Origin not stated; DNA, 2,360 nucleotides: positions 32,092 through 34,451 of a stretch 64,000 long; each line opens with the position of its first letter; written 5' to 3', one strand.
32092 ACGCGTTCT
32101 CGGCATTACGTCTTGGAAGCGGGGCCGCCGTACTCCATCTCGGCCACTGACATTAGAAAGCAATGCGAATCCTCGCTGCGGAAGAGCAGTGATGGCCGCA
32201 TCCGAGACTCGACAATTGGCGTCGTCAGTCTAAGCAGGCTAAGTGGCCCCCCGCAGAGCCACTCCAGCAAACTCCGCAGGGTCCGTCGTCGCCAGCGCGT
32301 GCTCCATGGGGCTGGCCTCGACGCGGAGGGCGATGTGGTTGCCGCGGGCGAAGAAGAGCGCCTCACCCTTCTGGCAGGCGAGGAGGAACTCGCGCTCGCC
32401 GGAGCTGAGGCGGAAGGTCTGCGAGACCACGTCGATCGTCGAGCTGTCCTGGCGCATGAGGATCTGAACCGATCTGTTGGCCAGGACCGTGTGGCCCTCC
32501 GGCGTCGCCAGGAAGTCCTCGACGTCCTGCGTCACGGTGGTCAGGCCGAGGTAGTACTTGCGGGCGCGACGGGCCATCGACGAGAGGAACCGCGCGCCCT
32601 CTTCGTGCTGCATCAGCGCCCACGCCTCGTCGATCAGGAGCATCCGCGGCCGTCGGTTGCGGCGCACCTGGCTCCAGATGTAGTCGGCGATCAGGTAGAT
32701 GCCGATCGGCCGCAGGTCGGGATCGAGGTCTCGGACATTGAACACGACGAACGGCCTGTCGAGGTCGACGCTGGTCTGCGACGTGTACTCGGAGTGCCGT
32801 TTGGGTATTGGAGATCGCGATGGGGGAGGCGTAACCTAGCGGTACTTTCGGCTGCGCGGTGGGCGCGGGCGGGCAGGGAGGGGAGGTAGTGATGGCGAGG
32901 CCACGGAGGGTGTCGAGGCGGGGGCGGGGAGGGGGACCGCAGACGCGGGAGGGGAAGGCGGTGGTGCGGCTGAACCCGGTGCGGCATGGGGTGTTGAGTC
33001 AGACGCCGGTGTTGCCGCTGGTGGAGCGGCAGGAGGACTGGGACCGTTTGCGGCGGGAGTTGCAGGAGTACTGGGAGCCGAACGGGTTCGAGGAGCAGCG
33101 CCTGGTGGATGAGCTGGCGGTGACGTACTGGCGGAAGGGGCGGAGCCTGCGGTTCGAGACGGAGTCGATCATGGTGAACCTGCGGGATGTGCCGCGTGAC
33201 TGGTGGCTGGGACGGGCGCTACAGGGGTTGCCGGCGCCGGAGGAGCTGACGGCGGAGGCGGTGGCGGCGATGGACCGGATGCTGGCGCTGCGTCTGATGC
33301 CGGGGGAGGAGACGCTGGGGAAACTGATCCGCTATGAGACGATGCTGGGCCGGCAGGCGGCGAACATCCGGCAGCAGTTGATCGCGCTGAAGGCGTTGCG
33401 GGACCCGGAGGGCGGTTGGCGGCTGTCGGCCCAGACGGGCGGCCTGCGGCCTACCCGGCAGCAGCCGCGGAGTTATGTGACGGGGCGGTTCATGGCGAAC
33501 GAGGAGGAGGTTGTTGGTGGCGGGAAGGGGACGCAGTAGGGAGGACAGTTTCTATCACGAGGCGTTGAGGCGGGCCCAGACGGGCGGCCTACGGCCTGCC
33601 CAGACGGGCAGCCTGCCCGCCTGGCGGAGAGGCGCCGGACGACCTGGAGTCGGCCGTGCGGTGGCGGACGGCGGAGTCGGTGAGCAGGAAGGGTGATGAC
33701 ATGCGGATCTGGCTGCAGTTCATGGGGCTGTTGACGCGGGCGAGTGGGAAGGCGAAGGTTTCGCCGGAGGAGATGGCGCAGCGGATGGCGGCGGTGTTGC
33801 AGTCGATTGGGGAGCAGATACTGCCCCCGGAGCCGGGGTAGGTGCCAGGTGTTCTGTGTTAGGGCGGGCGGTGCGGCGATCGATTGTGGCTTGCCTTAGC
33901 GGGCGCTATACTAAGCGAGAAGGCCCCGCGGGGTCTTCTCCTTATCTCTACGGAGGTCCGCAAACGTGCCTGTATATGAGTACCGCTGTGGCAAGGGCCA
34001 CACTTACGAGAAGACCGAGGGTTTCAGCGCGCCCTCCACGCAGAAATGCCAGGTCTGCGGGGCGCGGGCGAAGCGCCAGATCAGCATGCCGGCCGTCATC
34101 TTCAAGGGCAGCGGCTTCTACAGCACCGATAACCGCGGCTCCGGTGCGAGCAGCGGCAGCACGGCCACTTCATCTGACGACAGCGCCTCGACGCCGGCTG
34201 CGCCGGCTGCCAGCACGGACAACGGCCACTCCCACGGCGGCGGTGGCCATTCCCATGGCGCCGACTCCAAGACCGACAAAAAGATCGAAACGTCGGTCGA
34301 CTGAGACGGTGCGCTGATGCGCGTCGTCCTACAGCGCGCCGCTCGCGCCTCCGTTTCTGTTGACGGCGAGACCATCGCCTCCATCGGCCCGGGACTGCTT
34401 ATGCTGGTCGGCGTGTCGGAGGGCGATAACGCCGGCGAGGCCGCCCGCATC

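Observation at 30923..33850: Decayed conjugative-element patch: AT-rich junction, LPXTG-like surface protein, 5'-truncated VirB4/TrbE ATPase, duplicated gene end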

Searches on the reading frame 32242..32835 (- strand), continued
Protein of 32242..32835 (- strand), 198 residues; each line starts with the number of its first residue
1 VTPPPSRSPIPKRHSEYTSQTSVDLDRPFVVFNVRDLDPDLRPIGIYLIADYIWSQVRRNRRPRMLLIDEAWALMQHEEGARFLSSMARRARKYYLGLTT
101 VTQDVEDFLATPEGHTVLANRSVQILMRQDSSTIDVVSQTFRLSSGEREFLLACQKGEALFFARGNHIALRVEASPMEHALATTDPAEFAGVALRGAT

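Call 75: search_protein_families(library=pfam, proteins=[L008:2143-3051:-, L008:1531-2136:-, L010:10626-11372:+, L010:11308-12066:+, L001:12123-12755:-, L001:10597-12111:-], max_evalue=0.01)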
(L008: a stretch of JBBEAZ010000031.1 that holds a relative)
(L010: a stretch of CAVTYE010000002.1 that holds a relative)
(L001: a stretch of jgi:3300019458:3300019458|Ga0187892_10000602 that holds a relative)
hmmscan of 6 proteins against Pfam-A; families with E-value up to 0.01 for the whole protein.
L008:2143-3051:- (303 aa): 1 family
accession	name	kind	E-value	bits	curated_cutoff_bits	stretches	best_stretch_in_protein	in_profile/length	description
PF01909.29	NTP_transf_2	-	0.00016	22.4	21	1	40-79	6-43/93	Nucleotidyltransferase domain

L008:1531-2136:- (202 aa): 1 family
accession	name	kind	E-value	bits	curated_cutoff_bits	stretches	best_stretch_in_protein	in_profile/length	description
PF18153.7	Cap15_CD_rec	-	1.1e-14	55.3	31.2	1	67-186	2-120/122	Cap15, cyclic dinucleotide receptor domain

L010:10626-11372:+ (249 aa): 0 families

L010:11308-12066:+ (253 aa): 0 families

L001:12123-12755:- (211 aa): 0 families

L001:10597-12111:- (505 aa): 1 family
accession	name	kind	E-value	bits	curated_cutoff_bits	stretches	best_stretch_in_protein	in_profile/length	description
PF01551.29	Peptidase_M23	-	1.9e-17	63.6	28.7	1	85-164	15-89/96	Peptidase family M23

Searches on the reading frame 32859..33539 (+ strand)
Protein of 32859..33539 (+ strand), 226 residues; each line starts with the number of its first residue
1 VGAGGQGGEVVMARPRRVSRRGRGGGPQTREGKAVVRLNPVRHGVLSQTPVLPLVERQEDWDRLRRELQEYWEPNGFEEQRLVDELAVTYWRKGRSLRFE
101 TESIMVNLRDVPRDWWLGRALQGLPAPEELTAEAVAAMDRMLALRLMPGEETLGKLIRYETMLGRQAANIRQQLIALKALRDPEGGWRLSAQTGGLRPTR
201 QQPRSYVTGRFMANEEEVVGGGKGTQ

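Call 5: search_protein_families(library=pfam, proteins=[window:32859-33536:+], max_evalue=0.1)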
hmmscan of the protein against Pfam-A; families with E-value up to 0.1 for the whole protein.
window:32859-33536:+ (226 aa): 1 family
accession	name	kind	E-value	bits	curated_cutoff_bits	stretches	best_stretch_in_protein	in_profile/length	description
PF24211.1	DUF7432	-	0.051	14.3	27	1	54-84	77-105/120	Family of unknown function (DUF7432)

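Call 17: find_encoding_contigs(protein=window:32859-33539:+, flank=10000, max_places=6)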
Protein window:32859-33539:+ (226 aa): no gene with exactly this product is on record in the collection.

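Call 18: search_protein_families(library=ncbifam, proteins=[window:32859-33536:+], max_evalue=0.1)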
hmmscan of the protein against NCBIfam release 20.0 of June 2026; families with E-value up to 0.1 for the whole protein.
window:32859-33536:+ (226 aa): 1 family
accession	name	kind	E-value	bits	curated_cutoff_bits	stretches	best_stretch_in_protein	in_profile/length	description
NF038381.1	phage_DpoZ_2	exception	0.025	12.8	350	1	52-147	417-511/754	aminoadenine-incorporating DNA polymerase DpoZ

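Call 19: search_protein_families(library=phrogs, proteins=[window:32859-33536:+], max_evalue=0.1)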
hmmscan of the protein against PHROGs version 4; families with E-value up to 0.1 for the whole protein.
window:32859-33536:+ (226 aa): 0 families

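Call 26: find_homologous_proteins(query=window:32859-33536:+)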
Query window:32859-33536:+ (226 aa): 33 proteins with E <= 0.001 among 946 candidates.
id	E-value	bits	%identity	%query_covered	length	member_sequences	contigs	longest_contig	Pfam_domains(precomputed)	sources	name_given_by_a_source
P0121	9.4e-121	419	99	85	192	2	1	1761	-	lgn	-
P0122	5.6e-77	276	66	84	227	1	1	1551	-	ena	-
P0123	1.2e-60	223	74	65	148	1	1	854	-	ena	-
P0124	8.1e-54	201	55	81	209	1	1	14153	-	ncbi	ncbi:MAG: hypothetical protein ABI559_05995 [Chloroflexota bacterium]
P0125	6.0e-53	198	54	81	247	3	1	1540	-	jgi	jgi:hypothetical protein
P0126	3.3e-52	195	60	74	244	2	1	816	-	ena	-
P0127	3.5e-52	195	60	63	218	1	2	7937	-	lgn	-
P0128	5.2e-51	191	58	73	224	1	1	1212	-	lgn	-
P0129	9.1e-51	191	61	67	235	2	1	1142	-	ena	-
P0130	4.5e-50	188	54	81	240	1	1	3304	-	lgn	-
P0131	2.1e-49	186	58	75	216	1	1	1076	-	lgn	-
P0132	7.4e-48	181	53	78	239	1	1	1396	-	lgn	-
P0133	5.8e-47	178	57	72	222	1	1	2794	-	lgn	-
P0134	1.0e-46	177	55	72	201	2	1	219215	-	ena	-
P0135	1.1e-46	177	55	72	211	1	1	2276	-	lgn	-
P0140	7.5e-45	171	55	70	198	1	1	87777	-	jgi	jgi:hypothetical protein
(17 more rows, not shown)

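Call 28: find_encoding_contigs(protein=P0134, flank=8000, max_places=2)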
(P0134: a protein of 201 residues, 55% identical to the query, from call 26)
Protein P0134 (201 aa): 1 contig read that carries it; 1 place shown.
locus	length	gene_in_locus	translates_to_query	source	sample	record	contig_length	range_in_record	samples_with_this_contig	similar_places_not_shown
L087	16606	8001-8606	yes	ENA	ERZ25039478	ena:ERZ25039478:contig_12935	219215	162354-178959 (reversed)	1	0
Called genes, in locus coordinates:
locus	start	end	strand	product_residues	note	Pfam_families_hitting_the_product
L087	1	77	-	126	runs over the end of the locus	PF17805:AsnC_trans_reg2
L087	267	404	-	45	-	-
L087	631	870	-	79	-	PF00174:Oxidored_molyb (weak)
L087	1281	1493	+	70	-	PF01252:Peptidase_A8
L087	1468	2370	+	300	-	PF01479:S4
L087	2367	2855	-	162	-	PF04073:tRNA_edit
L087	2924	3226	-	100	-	-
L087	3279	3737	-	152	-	PF00679:EFG_C, PF06421:LepA_C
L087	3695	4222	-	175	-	-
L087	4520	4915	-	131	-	PF00009:GTP_EFTU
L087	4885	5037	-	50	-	PF00009:GTP_EFTU (weak)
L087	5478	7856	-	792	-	-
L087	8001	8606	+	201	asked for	-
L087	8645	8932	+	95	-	-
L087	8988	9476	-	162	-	PF14340:DUF4395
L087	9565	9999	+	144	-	PF17782:WHD_DprA (weak), PF01022:HTH_5, PF09339:HTH_IclR (weak), PF12840:HTH_20 (weak), PF25212:HVO_A0114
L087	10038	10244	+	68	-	PF00581:Rhodanese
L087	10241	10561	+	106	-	-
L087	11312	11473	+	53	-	-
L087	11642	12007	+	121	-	PF01209:Ubie_methyltran, PF08241:Methyltransf_11, PF08242:Methyltransf_12, PF13489:Methyltransf_23, PF13649:Methyltransf_25, PF13847:Methyltransf_31, PF20922:Anamorsin_N (weak)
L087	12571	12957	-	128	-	PF03781:FGE-sulfatase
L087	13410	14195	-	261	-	PF00005:ABC_tran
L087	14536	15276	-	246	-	PF00005:ABC_tran, PF13304:AAA_21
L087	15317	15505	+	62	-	-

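Call 29: find_encoding_contigs(protein=P0140, flank=8000, max_places=2)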
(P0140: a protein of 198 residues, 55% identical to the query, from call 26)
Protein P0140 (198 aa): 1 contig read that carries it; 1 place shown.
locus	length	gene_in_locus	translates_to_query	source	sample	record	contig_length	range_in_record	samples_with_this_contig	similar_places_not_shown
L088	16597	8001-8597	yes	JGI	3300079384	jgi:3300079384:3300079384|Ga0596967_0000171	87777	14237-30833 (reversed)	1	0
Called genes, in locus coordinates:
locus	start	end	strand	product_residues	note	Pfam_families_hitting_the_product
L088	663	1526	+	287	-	PF00483:NTP_transferase, PF12804:NTP_transf_3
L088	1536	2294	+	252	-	-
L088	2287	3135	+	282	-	PF00106:adh_short, PF13561:adh_short_C2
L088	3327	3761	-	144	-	-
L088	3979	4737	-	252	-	PF00196:GerE, PF04545:Sigma70_r4 (weak), PF08281:Sigma70_r4_2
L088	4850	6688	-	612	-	PF00009:GTP_EFTU, PF00679:EFG_C, PF06421:LepA_C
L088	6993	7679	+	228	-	-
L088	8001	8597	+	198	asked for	-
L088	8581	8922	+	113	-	-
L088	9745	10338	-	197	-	PF00475:IGPD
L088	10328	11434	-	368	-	PF00155:Aminotran_1_2, PF00266:Aminotran_5 (faint)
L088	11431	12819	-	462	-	PF00815:Histidinol_dh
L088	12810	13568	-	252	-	PF00882:Zn_dep_PLPC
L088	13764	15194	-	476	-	PF01634:HisG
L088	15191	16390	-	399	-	PF13393:tRNA-synt_His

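Call 30: find_encoding_contigs(protein=P0124, flank=8000, max_places=2)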
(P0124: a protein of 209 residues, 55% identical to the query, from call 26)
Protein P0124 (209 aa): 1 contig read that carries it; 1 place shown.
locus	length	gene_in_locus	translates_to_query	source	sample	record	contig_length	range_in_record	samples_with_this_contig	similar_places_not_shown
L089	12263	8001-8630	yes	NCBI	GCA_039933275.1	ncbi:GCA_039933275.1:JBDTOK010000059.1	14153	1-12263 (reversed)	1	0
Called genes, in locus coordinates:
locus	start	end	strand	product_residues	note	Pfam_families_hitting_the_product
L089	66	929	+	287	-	PF00483:NTP_transferase, PF12804:NTP_transf_3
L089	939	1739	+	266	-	-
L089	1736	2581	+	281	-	PF00106:adh_short, PF23441:SDR (weak), PF13561:adh_short_C2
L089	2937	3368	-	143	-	-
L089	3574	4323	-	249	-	PF00196:GerE, PF08281:Sigma70_r4_2 (weak)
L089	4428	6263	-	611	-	PF00009:GTP_EFTU, PF03144:GTP_EFTU_D2 (weak), PF00679:EFG_C, PF06421:LepA_C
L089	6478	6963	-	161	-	-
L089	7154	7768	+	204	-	PF01936:NYN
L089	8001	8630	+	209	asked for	-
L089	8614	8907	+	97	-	-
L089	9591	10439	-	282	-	PF02535:Zip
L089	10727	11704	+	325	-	PF01717:Meth_synt_2, PF08267:Meth_synt_1, PF01208:URO-D (weak)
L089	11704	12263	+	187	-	PF01717:Meth_synt_2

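Call 32: find_encoding_contigs(protein=P0121, flank=3000, max_places=3)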
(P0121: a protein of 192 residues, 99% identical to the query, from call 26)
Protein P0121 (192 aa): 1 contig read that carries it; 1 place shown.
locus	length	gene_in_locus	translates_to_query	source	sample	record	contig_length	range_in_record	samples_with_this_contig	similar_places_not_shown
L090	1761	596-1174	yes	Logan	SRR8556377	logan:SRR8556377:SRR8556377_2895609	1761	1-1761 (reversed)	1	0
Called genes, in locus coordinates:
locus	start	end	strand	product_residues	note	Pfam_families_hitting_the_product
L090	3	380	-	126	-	?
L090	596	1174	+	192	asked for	-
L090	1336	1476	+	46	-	-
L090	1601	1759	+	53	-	?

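Call 46: search_protein_families(library=padloc, proteins=[window:32892-33536:+, L087:8645-8929:+, L088:8581-8919:+, L089:8614-8904:+], max_evalue=0.1)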
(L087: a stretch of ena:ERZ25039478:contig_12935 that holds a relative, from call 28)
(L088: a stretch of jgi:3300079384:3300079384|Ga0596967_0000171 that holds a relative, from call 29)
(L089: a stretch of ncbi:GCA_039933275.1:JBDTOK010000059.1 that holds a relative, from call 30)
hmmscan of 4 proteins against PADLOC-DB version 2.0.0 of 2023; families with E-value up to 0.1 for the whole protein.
window:32892-33536:+ (215 aa): 0 families

L087:8645-8929:+ (95 aa): 0 families

L088:8581-8919:+ (113 aa): 0 families

L089:8614-8904:+ (97 aa): 0 families

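Call 53: predict_structure(alignment_id=A1)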
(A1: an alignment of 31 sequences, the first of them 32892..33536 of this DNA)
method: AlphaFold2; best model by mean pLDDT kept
length: 215 residues; sequences in the alignment: 31
mean_pLDDT: 76.1   pTM: 0.59
mean pLDDT of the five models: 76.1, 76.1, 75.0, 74.4, 73.3
residues with pLDDT >= 90: 93; 70-90: 46; 50-70: 30; < 50: 46
segments of 3 or more residues with pLDDT < 50: 31-35, 179-187, 189-215
pLDDT, mean of each block of 10 residues (from residue 1): 51 63 58 56 82 97 96 96 86 89 96 93 95 87 87 96 93 61 46 43 44 43
secondary structure, 60 per line:
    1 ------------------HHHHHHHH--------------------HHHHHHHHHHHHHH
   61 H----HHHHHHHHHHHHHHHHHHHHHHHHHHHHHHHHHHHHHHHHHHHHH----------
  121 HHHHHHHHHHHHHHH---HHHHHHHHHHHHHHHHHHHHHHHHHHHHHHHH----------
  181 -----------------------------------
elements in order: H19-26 H47-61 H66-110 H121-135 H139-170

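Call 55: fold_search(model_id=the predicted structure, library=pdb)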
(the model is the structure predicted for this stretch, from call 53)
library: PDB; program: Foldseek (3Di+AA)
matches with E <= 10: 121; with E <= 0.001: 0
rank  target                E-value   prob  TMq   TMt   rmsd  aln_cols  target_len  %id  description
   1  5sxk_B                4.5e-01  0.18  0.18  0.15  19.4       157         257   19  Crystal Structure of PI3Kalpha in complex with fragment 18 (released 2017-02-15)
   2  6rlu_B                5.1e-01  0.21  0.20  0.11  15.1       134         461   16  Trypanosoma brucei Seryl-tRNA Synthetase in Complex with 5'-O-(N-(L-seryl)-sulfamoyl)cytidine (released 2020-01-08)
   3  5sxe_B                6.0e-01  0.16  0.21  0.20  22.6       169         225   19  Crystal Structure of PI3Kalpha in complex with fragments 19 and 28 (released 2017-02-15)
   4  5sxc_B                6.4e-01  0.14  0.21  0.21  23.3       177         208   18  Crystal Structure of PI3Kalpha in complex with fragment 8 (released 2017-02-15)
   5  3lss_B                6.8e-01  0.21  0.21  0.11  15.0       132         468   16  Trypanosoma brucei seryl-tRNA synthetase in complex with ATP (released 2010-03-02)
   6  5sx8_B                6.8e-01  0.13  0.18  0.16  23.2       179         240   17  Crystal Structure of PI3Kalpha in complex with fragments 12 and 15 (released 2017-02-15)
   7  6rlu_A                8.1e-01  0.18  0.20  0.11  15.0       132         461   16  Trypanosoma brucei Seryl-tRNA Synthetase in Complex with 5'-O-(N-(L-seryl)-sulfamoyl)cytidine (released 2020-01-08)
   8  2v1y_B                8.6e-01  0.13  0.17  0.21  19.1       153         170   16  Structure of a phosphoinositide 3-kinase alpha adaptor-binding domain (ABD) in a complex with the iSH2 domain from p85 (released 2007-07-24)
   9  8p7b_B                9.1e-01  0.30  0.24  0.14   9.4       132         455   17  CryoEM structure of METTL6 tRNA SerRS complex in a 1:2:2 stoichiometry (released 2024-06-12)
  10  8p7d_B                1.0e+00  0.30  0.23  0.14   9.4       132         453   17  CryoEM structure of METTL6 tRNA SerRS complex in a 1:1:2 stoichiometry (released 2024-06-12)
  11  4zwt_G                1.0e+00  0.16  0.22  0.31  10.8       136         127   18  Crystal Structure of the Bacteriophage T4 recombination mediator protein UvsY, Lattice Type IV (released 2016-03-02)
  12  6rlv_A                1.0e+00  0.16  0.20  0.11  15.0       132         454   16  Trypanosoma brucei Seryl-tRNA Synthetase in Complex with 5'-O-(N-(L-seryl)-sulfamoyl)N3-methyluridine (released 2020-01-08)
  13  4jps_B                1.0e+00  0.14  0.21  0.20  20.5       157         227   19  Co-crystal Structures of the Lipid Kinase PI3K alpha with Pan and Isoform Selective Inhibitors (released 2014-04-02)
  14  5swp_B                1.0e+00  0.12  0.17  0.15  17.1       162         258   17  Crystal Structure of PI3Kalpha in complex with fragments 6 and 24 (released 2017-02-15)
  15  6nct_B                1.1e+00  0.15  0.20  0.19  17.3       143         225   19  Structure of p110alpha/niSH2 - vector data collection (released 2019-02-06)
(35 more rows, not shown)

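Call 79: search_solved_structures(query=A1, max_evalue=1)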
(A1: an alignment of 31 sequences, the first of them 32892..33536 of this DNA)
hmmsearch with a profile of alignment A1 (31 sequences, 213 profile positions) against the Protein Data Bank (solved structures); distinct sequences matched with E-value up to 1: 0.

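Call 80: search_protein_families(library=pfam, alignment_id=A1, max_evalue=0.1)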
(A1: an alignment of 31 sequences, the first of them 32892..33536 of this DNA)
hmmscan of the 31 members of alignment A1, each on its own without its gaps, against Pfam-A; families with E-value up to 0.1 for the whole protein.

A. member 1, window:32892-33536:+ (215 aa): 1 family
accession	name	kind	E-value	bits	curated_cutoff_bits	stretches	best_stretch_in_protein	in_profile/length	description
PF24211.1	DUF7432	-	0.047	14.4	27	1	43-73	77-105/120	Family of unknown function (DUF7432)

B. families by the number of members that match (of 31 scanned): 5 families
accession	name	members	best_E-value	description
PF17318.7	DUF5361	2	0.024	Family of unknown function (DUF5361)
PF04909.20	Amidohydro_2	1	0.033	Amidohydrolase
PF24211.1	DUF7432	1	0.047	Family of unknown function (DUF7432)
PF18395.6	Cas3_C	1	0.05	Cas3 C-terminal domain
PF18827.6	LPD14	1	0.083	Large polyvalent protein-associated domain 14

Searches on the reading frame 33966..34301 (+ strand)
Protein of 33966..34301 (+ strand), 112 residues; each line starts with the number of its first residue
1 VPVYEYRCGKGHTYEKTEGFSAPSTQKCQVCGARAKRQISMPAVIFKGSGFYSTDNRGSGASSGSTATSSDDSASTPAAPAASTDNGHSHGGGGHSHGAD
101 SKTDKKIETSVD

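Call 5: search_protein_families(library=pfam, proteins=[window:33966-34301:+], max_evalue=0.1)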
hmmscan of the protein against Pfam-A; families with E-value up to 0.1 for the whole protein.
window:33966-34301:+ (112 aa): 1 family
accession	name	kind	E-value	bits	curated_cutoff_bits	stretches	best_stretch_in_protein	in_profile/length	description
PF09723.15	Zn_ribbon_8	-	1.2e-09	38.5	34.4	1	1-39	1-41/41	Zinc ribbon domain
